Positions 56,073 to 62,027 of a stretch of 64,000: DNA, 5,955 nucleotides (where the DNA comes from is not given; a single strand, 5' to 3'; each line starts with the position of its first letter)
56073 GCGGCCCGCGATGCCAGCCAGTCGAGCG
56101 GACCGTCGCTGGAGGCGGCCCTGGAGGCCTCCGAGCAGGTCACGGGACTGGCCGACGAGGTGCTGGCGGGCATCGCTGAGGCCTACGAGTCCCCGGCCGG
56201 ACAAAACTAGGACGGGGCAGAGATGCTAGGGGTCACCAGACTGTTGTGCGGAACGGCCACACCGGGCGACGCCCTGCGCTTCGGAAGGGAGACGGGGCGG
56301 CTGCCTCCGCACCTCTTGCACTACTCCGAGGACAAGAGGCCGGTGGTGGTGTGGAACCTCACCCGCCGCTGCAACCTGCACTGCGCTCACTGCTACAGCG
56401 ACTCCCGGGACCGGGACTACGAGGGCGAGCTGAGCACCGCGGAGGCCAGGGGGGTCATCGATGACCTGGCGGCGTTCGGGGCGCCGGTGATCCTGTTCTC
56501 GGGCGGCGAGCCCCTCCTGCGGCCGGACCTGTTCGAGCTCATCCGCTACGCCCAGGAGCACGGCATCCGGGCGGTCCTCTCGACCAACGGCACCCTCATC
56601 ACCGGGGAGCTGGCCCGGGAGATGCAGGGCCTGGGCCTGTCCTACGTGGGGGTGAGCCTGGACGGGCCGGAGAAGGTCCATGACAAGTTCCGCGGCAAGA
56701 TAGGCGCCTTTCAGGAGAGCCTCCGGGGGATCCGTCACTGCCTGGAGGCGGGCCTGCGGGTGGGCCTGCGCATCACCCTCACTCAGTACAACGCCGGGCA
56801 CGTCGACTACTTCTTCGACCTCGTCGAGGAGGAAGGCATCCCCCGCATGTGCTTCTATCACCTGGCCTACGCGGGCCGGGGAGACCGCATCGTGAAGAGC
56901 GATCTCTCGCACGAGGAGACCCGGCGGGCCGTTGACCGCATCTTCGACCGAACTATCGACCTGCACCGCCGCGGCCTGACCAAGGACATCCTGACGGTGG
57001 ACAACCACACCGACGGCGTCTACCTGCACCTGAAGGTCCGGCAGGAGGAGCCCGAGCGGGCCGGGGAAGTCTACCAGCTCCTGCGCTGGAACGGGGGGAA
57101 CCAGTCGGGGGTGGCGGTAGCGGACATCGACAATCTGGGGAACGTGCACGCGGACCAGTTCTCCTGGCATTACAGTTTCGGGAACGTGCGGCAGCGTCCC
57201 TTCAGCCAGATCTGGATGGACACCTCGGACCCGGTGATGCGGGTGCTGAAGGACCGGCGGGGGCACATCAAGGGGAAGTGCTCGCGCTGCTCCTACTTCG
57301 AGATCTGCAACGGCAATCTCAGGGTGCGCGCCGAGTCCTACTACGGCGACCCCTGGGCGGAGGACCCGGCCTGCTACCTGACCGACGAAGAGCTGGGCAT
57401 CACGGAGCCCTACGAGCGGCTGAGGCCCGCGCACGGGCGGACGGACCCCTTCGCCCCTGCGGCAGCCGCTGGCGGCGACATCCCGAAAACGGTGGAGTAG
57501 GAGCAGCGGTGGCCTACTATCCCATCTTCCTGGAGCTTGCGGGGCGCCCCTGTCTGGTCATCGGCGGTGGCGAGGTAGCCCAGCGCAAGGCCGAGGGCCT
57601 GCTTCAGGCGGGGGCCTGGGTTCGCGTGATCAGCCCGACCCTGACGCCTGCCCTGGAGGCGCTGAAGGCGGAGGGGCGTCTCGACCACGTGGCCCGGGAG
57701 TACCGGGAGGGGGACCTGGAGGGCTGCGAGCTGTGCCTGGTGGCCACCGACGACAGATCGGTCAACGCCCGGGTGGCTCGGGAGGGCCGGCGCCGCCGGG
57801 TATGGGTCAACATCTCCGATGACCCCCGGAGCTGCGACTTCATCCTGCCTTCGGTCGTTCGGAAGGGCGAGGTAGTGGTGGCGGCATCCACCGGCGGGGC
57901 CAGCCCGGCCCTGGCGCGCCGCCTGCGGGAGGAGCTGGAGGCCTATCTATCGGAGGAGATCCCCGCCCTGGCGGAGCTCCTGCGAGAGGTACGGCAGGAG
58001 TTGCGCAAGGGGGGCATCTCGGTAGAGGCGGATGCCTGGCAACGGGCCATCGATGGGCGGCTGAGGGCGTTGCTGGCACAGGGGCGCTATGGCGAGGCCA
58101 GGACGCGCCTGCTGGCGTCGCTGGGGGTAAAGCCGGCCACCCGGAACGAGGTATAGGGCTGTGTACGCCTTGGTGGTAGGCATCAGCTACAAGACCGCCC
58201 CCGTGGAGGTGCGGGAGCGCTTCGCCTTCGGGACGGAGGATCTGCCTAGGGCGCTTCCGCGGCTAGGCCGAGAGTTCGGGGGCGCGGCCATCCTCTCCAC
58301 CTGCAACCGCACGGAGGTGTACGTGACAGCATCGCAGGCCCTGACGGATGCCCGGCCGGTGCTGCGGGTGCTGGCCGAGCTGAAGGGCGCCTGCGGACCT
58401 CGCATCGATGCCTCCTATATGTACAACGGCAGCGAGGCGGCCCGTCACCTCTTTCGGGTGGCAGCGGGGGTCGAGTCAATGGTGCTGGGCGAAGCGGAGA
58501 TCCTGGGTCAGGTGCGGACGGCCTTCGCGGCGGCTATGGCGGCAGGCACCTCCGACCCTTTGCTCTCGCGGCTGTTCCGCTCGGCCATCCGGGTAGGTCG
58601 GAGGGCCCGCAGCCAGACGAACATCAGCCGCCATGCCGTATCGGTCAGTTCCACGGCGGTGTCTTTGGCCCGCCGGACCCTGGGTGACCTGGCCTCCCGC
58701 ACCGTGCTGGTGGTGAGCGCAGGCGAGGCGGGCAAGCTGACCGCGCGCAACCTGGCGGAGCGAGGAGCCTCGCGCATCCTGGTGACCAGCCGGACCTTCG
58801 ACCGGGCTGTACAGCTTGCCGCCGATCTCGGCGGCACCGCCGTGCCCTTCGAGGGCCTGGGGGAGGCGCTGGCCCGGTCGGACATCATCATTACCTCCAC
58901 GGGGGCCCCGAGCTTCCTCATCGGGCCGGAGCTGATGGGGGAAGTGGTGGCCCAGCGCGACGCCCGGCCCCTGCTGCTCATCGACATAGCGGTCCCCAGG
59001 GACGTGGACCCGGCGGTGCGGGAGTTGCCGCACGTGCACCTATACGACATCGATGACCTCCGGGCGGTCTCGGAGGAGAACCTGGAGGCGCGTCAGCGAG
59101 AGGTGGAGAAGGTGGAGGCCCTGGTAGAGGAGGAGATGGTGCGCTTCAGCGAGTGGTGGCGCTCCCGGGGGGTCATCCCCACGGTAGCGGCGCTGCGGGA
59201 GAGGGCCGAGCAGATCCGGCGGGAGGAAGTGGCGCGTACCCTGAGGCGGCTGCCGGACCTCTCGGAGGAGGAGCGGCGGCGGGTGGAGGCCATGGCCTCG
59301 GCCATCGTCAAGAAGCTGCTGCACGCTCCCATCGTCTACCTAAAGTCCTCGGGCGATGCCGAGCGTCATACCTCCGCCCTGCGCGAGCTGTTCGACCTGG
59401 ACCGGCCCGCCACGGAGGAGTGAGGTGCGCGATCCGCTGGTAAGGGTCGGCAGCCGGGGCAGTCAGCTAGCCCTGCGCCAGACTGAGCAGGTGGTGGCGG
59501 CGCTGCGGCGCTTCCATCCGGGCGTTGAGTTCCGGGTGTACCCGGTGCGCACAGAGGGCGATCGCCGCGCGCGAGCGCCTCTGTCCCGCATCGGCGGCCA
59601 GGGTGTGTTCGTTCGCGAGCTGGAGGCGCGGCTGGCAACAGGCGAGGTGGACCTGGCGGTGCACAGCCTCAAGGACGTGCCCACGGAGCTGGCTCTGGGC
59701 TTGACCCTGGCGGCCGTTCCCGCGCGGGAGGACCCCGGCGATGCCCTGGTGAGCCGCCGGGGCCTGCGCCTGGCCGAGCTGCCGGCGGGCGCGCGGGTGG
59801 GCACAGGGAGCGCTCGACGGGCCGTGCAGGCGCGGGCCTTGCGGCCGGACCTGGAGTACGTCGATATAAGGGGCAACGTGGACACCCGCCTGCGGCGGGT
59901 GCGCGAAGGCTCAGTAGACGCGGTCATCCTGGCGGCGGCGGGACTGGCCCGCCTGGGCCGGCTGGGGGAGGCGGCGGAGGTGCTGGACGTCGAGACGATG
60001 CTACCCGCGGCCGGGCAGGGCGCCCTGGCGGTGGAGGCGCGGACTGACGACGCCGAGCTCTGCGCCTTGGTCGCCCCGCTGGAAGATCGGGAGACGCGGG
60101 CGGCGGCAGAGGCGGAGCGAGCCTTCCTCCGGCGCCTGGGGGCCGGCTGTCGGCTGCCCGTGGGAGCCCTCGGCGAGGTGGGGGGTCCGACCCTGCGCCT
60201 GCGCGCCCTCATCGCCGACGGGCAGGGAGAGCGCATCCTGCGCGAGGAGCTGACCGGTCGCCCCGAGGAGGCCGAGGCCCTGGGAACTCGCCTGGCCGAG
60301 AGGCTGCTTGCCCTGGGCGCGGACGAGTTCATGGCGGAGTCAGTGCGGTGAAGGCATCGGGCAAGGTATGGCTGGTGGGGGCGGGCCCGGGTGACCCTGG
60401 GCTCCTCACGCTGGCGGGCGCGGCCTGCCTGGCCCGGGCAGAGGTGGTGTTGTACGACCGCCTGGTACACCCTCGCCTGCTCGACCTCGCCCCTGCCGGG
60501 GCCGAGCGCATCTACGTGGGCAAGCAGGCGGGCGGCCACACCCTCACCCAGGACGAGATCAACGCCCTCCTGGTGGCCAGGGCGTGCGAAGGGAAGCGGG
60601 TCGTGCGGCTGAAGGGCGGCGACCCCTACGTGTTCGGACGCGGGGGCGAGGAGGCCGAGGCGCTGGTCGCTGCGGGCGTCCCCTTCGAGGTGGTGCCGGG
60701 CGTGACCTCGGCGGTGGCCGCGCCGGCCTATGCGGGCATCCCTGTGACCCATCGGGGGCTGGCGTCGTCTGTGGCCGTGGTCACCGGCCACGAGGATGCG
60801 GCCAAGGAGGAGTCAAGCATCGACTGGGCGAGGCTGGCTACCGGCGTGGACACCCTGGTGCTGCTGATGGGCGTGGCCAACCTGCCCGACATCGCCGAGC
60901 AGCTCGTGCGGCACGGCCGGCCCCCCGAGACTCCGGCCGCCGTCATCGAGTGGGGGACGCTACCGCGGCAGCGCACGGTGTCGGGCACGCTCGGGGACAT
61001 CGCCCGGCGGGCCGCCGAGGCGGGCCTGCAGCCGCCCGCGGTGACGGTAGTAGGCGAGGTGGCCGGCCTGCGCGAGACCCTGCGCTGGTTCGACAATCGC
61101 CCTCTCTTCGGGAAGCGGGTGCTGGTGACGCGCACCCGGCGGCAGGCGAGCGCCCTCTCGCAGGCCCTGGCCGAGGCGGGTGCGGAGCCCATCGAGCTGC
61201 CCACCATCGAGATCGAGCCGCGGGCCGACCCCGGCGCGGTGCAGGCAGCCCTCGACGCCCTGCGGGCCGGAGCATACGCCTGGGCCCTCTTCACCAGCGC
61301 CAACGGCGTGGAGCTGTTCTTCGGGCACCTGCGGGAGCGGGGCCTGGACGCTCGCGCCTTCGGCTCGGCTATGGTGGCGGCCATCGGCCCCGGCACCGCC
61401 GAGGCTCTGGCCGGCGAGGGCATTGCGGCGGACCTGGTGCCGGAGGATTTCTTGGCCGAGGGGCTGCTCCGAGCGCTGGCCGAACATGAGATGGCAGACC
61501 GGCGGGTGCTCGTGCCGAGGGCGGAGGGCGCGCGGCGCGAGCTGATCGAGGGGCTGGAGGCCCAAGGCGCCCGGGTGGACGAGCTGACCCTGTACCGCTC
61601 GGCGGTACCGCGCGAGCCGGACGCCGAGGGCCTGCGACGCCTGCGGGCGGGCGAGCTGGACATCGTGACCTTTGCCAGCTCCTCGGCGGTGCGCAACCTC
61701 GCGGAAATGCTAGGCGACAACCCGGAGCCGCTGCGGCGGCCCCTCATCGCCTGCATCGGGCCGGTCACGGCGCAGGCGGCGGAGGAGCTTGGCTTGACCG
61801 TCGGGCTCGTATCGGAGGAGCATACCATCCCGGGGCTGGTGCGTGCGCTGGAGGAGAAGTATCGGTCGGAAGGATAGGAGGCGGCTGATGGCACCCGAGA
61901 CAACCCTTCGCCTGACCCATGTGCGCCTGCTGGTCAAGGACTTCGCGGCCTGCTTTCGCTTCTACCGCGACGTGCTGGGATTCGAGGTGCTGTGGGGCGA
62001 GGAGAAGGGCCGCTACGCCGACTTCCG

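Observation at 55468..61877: Tetrapyrrole operon headed by an HTH regulator and a NirJ/AhbD-like radical SAM next to a precorrin-2 dehydrogenase: a possible siroheme-dependent heme route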

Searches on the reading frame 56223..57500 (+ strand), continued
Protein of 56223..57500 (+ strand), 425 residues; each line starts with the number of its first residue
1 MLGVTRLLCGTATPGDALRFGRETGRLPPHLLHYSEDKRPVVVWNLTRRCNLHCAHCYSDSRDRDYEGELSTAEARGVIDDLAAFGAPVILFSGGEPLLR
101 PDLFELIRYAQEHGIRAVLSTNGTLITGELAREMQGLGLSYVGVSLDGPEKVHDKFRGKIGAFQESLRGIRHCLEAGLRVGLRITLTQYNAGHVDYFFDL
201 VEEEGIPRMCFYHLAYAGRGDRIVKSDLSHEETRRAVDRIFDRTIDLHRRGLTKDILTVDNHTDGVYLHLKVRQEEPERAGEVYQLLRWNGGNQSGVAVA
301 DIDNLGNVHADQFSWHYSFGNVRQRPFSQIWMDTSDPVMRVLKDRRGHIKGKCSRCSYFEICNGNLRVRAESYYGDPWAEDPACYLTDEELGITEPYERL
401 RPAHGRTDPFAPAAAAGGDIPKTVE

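Call 86: search_protein_families(library=padloc, proteins=[L086:15556-18675:+], max_evalue=0.01)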
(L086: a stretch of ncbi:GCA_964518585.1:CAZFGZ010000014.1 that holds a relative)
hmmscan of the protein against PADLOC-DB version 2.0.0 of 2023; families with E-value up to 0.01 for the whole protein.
L086:15556-18675:+ (1039 aa): 25 families
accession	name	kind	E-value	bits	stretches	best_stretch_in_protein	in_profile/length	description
PDLC03920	MkoA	-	5.4e-57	191.8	1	171-767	621-1102/1112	-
PDLC03921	MkoA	-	3.5e-42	142.3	1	168-774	1028-1598/1607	-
PDLC03924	MkoC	-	1.3e-36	124.2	1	652-922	859-1107/1136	-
PDLC05009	PDC-S37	-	6.6e-15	52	2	483-743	935-1198/1550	-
PDLC02895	DpdJ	-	6e-09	31.3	1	484-743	190-455/2112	DpdJ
PDLC02614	DrmC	-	4.3e-08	31.1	1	812-913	22-120/153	DrmC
PDLC01734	typeIV_RecD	-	1.2e-06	25.2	1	486-526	435-477/763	RecD_0_IVD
PDLC03922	MkoB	-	1.4e-06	25.9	1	804-922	469-574/610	-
PDLC05035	PDC-S53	-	2.3e-06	24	0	454-525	549-618/900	-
PDLC04140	mad8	-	3.6e-06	24.7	1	182-500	28-206/314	mads_8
PDLC03802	RTasHel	-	8.6e-06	22.8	1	167-232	6-72/675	DRT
PDLC00127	GajB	-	0.00018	18.2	0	681-744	507-570/594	UrvD helicase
PDLC01148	RecD_like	-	0.00032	17.1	0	486-527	404-447/719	RecD/Tra ATPase fused to N-terminal HHH domain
PDLC03865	LmuB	-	0.00032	17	1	276-463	536-728/1007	-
PDLC00551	JetC2|JetC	-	0.00035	16.5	1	278-459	834-1013/1365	DUF3584 domain; MukB-like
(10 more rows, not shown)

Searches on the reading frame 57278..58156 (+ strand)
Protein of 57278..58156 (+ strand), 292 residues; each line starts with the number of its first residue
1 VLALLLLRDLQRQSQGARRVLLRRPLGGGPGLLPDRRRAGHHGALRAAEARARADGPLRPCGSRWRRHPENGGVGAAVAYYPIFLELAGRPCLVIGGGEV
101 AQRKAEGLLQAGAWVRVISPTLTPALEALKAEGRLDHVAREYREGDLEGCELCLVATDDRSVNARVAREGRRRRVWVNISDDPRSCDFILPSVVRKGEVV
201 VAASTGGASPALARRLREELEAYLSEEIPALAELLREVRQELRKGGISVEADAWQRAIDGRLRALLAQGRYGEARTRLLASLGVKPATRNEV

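Call 3: search_protein_families(library=pfam, proteins=[window:57278-58156:+])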
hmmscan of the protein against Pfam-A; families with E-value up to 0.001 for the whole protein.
window:57278-58156:+ (292 aa): 2 families
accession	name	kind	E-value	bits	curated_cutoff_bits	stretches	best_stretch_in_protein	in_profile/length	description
PF13241.12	NAD_binding_7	-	1.1e-32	113.1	22.1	1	83-192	1-104/104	Putative NAD(P)-binding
PF14824.11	Sirohm_synth_M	-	4.8e-08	32.8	25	1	204-222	9-27/28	Sirohaem biosynthesis protein central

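Call 4: search_protein_families(library=ncbifam, proteins=[window:57278-58156:+])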
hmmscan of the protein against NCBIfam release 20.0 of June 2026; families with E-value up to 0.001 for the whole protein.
window:57278-58156:+ (292 aa): 5 families
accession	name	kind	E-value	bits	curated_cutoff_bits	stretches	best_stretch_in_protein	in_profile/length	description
TIGR01470.1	cysG_Nterm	subfamily_domain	1.4e-48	165.3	62.3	1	81-280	1-202/205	siroheme synthase, N-terminal domain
NF007922.1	PRK10637.1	equivalog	7.8e-48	163.5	400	1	80-280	1-205/450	siroheme synthase CysG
NF005222.0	PRK06718.1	equivalog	1.8e-33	115.8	204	1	80-247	2-168/203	NAD(P)-binding protein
NF005223.0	PRK06719.1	equivalog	1.2e-23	83.6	223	1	80-229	4-149/157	precorrin-2 dehydrogenase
NF004045.0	PRK05562.1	equivalog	1.2e-13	50.9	181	1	93-241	29-176/225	NAD(P)-dependent oxidoreductase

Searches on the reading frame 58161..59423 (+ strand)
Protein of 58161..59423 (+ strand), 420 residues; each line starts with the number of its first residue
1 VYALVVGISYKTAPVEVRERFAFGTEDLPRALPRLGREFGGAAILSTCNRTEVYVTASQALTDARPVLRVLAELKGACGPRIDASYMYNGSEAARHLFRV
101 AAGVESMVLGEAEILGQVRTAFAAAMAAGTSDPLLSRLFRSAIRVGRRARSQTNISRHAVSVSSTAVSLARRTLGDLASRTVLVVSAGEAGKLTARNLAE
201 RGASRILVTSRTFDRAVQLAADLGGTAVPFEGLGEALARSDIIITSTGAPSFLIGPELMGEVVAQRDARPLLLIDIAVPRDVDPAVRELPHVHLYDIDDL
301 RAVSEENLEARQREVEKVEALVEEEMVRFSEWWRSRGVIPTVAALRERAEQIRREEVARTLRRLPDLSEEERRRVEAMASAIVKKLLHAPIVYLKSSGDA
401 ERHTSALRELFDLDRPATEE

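Call 3: search_protein_families(library=pfam, proteins=[window:58161-59423:+])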
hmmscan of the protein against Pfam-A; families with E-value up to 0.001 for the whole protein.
window:58161-59423:+ (420 aa): 5 families
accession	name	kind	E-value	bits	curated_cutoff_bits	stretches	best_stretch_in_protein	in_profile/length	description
PF05201.20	GlutR_N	-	2.3e-45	154.5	27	1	6-153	1-151/151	Glutamyl-tRNAGlu reductase, N-terminal domain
PF01488.26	Shikimate_DH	-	6.7e-38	130.3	24.3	1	169-303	2-138/138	Shikimate / quinate 5-dehydrogenase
PF00745.25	GlutR_dimer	-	3.8e-30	104.6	22.9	1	317-413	1-99/99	Glutamyl-tRNAGlu reductase, dimerisation domain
PF03807.23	F420_oxidored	-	0.00045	21.2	21.6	1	184-278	4-93/94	NADP oxidoreductase coenzyme F420-dependent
PF00670.27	AdoHcyase_NAD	-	0.00095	19.8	27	0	168-251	12-90/162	S-adenosyl-L-homocysteine hydrolase, NAD binding domain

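Call 4: search_protein_families(library=ncbifam, proteins=[window:58161-59423:+])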
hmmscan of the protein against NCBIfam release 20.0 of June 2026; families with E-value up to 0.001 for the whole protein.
window:58161-59423:+ (420 aa): 11 families
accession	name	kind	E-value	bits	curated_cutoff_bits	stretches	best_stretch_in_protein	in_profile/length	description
TIGR01035.1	hemA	equivalog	1.2e-126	423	209.55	1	4-413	2-415/416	glutamyl-tRNA reductase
NF000744.0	PRK00045.1-3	equivalog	2.2e-120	402.5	429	1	1-418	1-429/447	glutamyl-tRNA reductase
NF000750.0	PRK00045.3-4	equivalog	3.4e-69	233.9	289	1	7-416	7-416/439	glutamyl-tRNA reductase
NF000752.0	PRK00045.4-2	equivalog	5.1e-50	170.9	381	1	41-391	46-374/412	glutamyl-tRNA reductase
NF010548.0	PRK13940.1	equivalog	7.2e-46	156.8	469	1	4-402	4-397/414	glutamyl-tRNA reductase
NF000751.1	PRK00045.4-1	equivalog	6.7e-34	117.6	478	1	42-387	47-374/426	glutamyl-tRNA reductase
NF001909.0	PRK00676.1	equivalog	1.8e-21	76.5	478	1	5-212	5-207/338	glutamyl-tRNA reductase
NF001319.0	PRK00258.3-3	equivalog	1.7e-05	24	252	1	174-247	117-192/279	shikimate dehydrogenase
NF001312.0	PRK00258.1-4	equivalog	0.0003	20.2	295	1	179-247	127-197/285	shikimate dehydrogenase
NF001310.0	PRK00258.1-2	equivalog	0.00031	20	221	1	176-248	118-195/279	shikimate dehydrogenase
NF006141.0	PRK08291.1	equivalog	0.0007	18.7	408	0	165-255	118-213/330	cyclodeaminase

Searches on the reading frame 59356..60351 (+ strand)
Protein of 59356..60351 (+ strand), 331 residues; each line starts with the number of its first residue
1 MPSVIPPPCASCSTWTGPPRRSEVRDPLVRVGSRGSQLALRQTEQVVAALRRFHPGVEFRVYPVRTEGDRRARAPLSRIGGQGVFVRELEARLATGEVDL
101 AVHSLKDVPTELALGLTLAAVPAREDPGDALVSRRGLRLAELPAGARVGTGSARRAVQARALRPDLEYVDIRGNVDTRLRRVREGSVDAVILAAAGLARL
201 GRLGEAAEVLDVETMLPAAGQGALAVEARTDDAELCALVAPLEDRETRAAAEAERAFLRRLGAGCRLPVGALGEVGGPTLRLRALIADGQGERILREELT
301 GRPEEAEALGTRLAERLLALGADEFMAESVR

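Call 3: search_protein_families(library=pfam, proteins=[window:59356-60351:+])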
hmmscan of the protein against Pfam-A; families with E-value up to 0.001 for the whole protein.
window:59356-60351:+ (331 aa): 2 families
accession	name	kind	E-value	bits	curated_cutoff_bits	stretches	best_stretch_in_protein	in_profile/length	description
PF01379.25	Porphobil_deam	-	3e-78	262.5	22.1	1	29-235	1-205/207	Porphobilinogen deaminase, dipyromethane cofactor binding domain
PF03900.20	Porphobil_deamC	-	2.8e-16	60.1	26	1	251-318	4-73/74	Porphobilinogen deaminase, C-terminal domain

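Call 4: search_protein_families(library=ncbifam, proteins=[window:59356-60351:+])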
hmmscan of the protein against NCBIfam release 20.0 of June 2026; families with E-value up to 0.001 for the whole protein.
window:59356-60351:+ (331 aa): 2 families
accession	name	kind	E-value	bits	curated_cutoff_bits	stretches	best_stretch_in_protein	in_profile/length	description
TIGR00212.1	hemC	equivalog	8.1e-99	330.3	164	1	29-319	1-291/293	hydroxymethylbilane synthase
NF002202.0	PRK01066.1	equivalog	2.7e-38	131.6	251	1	29-247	21-234/241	hydroxymethylbilane synthase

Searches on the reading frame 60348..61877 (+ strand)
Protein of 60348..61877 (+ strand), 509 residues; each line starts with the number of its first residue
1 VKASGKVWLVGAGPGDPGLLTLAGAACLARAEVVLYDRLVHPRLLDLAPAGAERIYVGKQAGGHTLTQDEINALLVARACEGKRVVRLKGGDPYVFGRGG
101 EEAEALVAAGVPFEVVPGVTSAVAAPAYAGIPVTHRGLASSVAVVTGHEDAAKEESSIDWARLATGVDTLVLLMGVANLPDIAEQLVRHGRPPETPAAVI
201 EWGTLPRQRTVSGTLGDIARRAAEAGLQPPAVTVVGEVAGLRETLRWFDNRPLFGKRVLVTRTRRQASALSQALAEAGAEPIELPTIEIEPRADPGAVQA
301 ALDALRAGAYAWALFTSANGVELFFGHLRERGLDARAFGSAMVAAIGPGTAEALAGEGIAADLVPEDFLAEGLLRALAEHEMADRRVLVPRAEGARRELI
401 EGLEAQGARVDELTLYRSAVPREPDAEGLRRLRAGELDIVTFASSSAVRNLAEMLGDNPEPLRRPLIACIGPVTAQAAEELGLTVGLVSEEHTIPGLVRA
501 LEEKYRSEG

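Call 3: search_protein_families(library=pfam, proteins=[window:60348-61877:+])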
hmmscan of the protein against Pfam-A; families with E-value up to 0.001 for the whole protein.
window:60348-61877:+ (509 aa): 2 families
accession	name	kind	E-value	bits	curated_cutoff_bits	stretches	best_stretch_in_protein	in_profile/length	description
PF02602.20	HEM4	-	1.2e-67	227.8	27.5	1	269-498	2-230/231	Uroporphyrinogen-III synthase HemD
PF00590.25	TP_methylase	-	2.1e-54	185.1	27.8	1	6-218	1-211/212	Tetrapyrrole (Corrin/Porphyrin) Methylases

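Call 4: search_protein_families(library=ncbifam, proteins=[window:60348-61877:+])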
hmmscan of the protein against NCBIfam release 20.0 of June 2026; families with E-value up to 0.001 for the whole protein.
window:60348-61877:+ (509 aa): 35 families (the best 25 are shown)
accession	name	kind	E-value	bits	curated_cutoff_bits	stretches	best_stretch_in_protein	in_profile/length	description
NF004790.0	PRK06136.1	subfamily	8.1e-100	333.5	198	1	3-249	2-247/250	uroporphyrinogen-III C-methyltransferase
TIGR01469.1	cobA_cysG_Cterm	equivalog_domain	9.2e-99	330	185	1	5-242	1-237/238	uroporphyrinogen-III C-methyltransferase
NF007922.1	PRK10637.1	equivalog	1.6e-94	317.4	400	1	3-239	215-449/450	siroheme synthase CysG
NF005524.0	PRK07168.1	equivalog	4.5e-84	282.7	603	1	5-289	3-285/474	uroporphyrin-III C-methyltransferase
NF004593.0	PRK05928.4-2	equivalog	5.3e-43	147.2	275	1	255-505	2-243/247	uroporphyrinogen-III synthase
TIGR01465.1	cobM_cbiF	equivalog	4.7e-40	137.4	259.65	1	7-240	1-228/247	precorrin-4 C(11)-methyltransferase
NF004587.0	PRK05928.2-5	equivalog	1.1e-36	126.6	246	1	256-505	6-241/245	uroporphyrinogen-III synthase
NF012017.0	PRK15473.1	equivalog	4.8e-35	121.1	408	1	6-240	9-237/257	cobalt-precorrin-4 methyltransferase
NF004583.0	PRK05928.1-5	equivalog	1.1e-30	107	432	1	253-504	4-248/250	uroporphyrinogen-III synthase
NF005411.0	PRK06975.1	equivalog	2.1e-27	95.8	414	1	257-454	8-214/660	fused uroporphyrinogen-III synthase HemD/membrane protein HemX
NF004584.0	PRK05928.2-1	equivalog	2.5e-23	82.8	233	2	253-505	4-265/269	uroporphyrinogen-III synthase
NF004395.0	PRK05752.1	equivalog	8.1e-18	64.7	380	1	256-484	4-230/255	uroporphyrinogen-III synthase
NF004594.0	PRK05928.4-3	equivalog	4e-17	62.4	365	1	256-503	2-231/237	uroporphyrinogen-III synthase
NF005568.0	PRK07239.1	equivalog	9.3e-17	61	273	1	249-504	6-274/381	uroporphyrinogen-III synthase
NF004592.0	PRK05928.4-1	equivalog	1.2e-16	61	332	1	256-504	2-235/237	uroporphyrinogen-III synthase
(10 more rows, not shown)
